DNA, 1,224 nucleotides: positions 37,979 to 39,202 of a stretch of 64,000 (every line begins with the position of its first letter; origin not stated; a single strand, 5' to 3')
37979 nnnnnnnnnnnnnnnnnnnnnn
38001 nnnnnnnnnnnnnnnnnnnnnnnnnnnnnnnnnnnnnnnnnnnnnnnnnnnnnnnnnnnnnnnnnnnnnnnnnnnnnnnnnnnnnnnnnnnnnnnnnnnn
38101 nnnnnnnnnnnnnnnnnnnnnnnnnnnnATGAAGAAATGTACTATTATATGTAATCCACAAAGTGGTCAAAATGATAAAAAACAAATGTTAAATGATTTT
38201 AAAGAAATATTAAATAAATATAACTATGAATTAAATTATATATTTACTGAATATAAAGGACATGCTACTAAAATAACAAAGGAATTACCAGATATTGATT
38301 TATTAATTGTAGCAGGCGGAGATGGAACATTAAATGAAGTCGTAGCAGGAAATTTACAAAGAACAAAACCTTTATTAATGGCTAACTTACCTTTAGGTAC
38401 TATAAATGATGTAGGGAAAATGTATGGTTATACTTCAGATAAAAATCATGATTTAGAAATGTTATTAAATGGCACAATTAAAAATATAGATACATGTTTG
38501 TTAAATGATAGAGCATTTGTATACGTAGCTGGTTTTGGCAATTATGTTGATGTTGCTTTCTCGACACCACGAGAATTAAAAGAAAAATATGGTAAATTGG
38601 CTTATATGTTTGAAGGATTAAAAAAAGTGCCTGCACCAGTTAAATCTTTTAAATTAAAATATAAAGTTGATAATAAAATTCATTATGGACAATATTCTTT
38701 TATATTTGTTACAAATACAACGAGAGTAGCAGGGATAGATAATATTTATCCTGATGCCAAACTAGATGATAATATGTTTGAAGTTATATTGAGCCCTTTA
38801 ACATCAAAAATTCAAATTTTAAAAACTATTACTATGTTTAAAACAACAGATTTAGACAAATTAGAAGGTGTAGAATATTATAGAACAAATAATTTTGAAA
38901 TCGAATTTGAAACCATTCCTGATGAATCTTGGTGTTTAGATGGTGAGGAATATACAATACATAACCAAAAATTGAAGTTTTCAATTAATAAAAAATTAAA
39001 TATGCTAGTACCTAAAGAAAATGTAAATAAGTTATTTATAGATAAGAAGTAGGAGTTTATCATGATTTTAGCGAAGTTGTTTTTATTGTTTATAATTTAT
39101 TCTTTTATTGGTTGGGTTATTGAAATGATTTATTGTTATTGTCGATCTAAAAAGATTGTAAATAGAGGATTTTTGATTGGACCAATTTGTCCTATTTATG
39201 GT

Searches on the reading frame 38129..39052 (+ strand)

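Call 60: search_protein_families(library=ncbifam, proteins=[window:38129-39052:+], max_evalue=0.00001)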
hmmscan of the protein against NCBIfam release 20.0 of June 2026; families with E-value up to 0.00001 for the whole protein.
window:38129-39052:+ (307 aa): 11 families
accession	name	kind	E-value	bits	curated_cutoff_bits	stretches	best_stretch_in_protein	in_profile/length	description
NF009874.0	PRK13337.1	equivalog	1.1e-45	155.8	385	1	1-302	2-301/305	diacylglycerol kinase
NF009603.0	PRK13055.1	subfamily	1.2e-45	156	342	1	1-304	2-309/335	diacylglycerol kinase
TIGR00147.1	TIGR00147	subfamily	1.5e-42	145.6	118.65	1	1-296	1-296/296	YegS/Rv2252/BmrU family lipid kinase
NF009605.0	PRK13059.1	equivalog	1e-38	133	313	1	1-276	1-274/295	putative lipid kinase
NF002033.0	PRK00861.1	subfamily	1.2e-29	103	293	1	2-299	12-309/328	putative lipid kinase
NF009602.0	PRK13054.1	equivalog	5.3e-29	101.3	284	1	43-297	42-295/301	lipid kinase YegS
NF009604.0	PRK13057.1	equivalog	6.8e-29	100.8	274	1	3-298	10-298/302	lipid kinase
TIGR03702.1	lip_kinase_YegS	equivalog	1.4e-24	86.6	387.45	1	29-296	24-290/295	lipid kinase YegS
NF009025.0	PRK12361.1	equivalog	2.9e-24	85.2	505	1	2-300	242-545/546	hypothetical protein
NF040993.1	MamU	equivalog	3.8e-13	49.5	400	1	50-296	54-296/296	lipid kinase MamU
NF008882.0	PRK11914.1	equivalog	4.1e-08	32.7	302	1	2-263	9-275/306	diacylglycerol kinase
